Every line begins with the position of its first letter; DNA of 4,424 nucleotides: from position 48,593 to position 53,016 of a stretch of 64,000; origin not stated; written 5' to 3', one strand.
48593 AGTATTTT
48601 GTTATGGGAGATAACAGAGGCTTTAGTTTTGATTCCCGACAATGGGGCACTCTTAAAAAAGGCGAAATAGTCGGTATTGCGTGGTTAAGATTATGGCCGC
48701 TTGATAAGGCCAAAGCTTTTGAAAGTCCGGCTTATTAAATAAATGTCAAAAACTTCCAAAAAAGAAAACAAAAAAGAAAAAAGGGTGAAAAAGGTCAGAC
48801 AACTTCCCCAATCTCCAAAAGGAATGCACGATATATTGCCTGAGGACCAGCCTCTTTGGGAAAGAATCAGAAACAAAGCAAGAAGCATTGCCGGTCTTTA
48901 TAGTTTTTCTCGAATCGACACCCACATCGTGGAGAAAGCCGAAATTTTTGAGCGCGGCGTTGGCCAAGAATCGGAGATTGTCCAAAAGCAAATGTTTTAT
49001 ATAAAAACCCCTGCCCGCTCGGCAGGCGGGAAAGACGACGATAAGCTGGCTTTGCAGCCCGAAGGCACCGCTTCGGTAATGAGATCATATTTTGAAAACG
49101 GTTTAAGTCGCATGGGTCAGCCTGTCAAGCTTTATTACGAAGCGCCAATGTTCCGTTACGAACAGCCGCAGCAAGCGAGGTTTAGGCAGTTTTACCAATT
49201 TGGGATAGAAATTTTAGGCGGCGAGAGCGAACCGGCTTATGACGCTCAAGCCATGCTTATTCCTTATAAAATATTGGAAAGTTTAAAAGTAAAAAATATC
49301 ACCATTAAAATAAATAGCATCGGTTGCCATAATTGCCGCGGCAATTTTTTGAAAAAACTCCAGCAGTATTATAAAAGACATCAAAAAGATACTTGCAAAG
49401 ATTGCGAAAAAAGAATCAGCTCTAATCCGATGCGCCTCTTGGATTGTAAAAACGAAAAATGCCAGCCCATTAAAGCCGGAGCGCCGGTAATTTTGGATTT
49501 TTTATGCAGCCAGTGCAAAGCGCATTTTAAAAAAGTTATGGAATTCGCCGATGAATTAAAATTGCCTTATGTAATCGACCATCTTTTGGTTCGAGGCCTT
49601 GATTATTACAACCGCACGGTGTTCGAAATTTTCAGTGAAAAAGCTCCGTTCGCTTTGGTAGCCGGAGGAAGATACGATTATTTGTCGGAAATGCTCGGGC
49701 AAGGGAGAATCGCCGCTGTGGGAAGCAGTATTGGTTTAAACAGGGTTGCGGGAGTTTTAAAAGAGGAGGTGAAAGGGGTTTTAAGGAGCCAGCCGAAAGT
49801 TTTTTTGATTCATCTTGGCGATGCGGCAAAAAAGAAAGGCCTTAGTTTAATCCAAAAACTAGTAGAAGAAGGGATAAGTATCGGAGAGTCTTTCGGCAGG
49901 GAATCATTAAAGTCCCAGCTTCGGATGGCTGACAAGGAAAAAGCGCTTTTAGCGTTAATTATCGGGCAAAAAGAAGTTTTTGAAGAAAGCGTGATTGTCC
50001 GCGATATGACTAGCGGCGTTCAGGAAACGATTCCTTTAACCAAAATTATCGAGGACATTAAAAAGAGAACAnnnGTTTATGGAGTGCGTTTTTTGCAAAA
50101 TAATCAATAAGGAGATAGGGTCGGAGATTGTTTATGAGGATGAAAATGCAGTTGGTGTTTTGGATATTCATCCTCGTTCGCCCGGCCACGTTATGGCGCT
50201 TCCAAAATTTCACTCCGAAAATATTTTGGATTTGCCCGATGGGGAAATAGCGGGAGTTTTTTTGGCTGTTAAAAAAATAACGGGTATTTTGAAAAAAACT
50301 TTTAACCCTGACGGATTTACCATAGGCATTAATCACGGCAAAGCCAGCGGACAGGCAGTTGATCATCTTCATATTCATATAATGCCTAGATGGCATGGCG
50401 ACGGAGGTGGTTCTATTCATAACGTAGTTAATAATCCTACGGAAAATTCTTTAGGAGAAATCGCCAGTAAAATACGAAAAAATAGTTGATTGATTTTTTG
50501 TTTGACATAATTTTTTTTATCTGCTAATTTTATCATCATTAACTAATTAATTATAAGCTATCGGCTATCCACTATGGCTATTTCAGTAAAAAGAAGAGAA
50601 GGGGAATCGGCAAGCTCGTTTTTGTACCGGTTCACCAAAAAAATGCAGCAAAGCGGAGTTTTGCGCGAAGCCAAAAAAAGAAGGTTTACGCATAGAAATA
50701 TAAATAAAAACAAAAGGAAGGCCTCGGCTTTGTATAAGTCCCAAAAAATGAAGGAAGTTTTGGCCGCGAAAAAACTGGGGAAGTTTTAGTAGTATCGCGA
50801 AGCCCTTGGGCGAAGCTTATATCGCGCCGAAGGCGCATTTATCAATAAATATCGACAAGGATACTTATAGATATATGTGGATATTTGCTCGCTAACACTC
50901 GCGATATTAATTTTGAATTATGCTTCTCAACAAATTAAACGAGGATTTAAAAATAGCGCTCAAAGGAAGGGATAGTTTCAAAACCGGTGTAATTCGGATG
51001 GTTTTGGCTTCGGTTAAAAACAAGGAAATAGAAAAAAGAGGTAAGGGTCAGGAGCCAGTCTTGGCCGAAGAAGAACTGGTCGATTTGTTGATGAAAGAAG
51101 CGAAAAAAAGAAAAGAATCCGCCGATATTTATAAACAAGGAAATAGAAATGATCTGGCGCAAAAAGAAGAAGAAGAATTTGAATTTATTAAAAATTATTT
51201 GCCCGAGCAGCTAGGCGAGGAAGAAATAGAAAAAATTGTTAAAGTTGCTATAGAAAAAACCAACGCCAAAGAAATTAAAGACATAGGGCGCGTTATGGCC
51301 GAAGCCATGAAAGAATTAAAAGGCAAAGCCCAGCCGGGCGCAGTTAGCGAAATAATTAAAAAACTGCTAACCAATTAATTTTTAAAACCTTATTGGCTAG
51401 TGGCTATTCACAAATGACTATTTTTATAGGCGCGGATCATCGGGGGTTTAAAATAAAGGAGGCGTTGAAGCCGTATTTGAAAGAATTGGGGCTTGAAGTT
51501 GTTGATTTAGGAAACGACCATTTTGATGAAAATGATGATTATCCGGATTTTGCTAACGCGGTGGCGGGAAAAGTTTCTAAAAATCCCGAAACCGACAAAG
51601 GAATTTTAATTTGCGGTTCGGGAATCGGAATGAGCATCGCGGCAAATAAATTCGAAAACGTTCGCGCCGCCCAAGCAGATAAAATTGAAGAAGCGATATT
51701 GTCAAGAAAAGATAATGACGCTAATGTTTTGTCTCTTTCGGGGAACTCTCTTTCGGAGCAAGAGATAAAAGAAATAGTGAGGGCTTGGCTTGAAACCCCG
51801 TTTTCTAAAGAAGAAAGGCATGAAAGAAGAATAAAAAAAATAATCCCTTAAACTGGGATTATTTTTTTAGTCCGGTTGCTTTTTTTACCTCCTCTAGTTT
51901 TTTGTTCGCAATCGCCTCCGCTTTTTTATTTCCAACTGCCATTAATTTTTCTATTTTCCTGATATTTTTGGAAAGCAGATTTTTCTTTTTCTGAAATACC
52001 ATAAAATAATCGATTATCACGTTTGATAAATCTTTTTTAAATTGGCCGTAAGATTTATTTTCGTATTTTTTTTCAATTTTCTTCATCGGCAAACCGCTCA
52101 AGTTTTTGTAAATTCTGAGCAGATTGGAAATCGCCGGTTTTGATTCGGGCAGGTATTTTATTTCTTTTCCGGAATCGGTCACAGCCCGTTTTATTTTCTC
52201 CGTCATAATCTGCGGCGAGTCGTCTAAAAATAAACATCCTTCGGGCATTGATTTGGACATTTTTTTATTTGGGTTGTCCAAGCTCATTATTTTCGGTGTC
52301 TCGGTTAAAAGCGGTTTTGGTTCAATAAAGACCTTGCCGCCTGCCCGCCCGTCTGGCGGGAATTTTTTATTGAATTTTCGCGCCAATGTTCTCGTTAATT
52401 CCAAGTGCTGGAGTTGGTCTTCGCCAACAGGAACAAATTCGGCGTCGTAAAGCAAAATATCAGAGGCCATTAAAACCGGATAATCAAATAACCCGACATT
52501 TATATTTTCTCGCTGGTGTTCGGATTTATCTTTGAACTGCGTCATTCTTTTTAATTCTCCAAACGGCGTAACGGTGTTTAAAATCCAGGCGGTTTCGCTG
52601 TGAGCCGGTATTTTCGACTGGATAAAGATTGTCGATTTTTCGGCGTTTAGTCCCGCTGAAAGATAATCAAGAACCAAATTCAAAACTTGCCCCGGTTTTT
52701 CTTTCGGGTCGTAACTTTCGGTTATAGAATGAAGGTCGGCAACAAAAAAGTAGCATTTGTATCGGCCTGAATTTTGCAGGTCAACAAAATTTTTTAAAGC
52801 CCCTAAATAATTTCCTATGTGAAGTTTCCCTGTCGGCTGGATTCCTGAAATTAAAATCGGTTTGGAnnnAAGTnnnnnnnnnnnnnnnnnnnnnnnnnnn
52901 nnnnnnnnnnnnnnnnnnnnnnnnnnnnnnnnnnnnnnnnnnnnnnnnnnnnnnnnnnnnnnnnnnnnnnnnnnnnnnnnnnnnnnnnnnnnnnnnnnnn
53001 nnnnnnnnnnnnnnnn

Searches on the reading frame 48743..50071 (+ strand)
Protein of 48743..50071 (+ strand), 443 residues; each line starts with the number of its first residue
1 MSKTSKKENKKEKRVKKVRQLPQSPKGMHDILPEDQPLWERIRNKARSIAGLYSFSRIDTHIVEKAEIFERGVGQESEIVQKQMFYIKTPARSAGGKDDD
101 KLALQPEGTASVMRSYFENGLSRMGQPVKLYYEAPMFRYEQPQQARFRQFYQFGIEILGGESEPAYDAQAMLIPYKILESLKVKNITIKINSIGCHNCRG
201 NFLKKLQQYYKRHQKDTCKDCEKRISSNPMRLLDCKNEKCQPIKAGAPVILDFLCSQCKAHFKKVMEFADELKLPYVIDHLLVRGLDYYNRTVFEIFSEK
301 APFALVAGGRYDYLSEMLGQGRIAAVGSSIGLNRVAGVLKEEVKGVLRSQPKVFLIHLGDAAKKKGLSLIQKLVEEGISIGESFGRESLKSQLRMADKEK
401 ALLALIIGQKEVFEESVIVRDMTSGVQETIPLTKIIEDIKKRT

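Call 63: search_protein_families(library=pfam, proteins=[window:48743-50071:+], max_evalue=0.001)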
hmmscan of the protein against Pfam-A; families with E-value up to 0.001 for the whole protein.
window:48743-50071:+ (443 aa): 3 families
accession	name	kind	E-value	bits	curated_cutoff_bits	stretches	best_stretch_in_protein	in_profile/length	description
PF13393.11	tRNA-synt_His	-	1.3e-36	126.9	25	1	27-335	1-308/308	Histidyl-tRNA synthetase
PF03129.25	HGTP_anticodon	-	6.8e-11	42.6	21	1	352-442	1-94/94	Anticodon binding domain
PF00587.30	tRNA-synt_2b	-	5e-07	30.4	29.3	1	98-320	7-125/179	tRNA synthetase class II core domain (G, H, P, S and T)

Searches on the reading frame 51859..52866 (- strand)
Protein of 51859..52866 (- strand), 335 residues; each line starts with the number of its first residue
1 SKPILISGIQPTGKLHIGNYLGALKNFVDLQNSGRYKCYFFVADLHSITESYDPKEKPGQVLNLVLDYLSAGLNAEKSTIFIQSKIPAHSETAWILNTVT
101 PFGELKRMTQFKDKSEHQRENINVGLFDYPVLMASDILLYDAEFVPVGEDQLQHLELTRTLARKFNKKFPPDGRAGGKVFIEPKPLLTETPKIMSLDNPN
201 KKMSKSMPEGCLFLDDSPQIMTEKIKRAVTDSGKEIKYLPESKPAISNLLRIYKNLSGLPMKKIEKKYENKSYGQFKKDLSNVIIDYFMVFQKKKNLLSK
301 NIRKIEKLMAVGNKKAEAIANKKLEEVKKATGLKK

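Call 63: search_protein_families(library=pfam, proteins=[window:51859-52866:-], max_evalue=0.001)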
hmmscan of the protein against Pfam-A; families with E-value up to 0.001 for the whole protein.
window:51859-52866:- (335 aa): 1 family
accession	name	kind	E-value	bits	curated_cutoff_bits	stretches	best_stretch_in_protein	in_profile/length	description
PF00579.31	tRNA-synt_1b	-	6e-76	256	21.1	1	4-288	7-291/292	tRNA synthetases class I (W and Y)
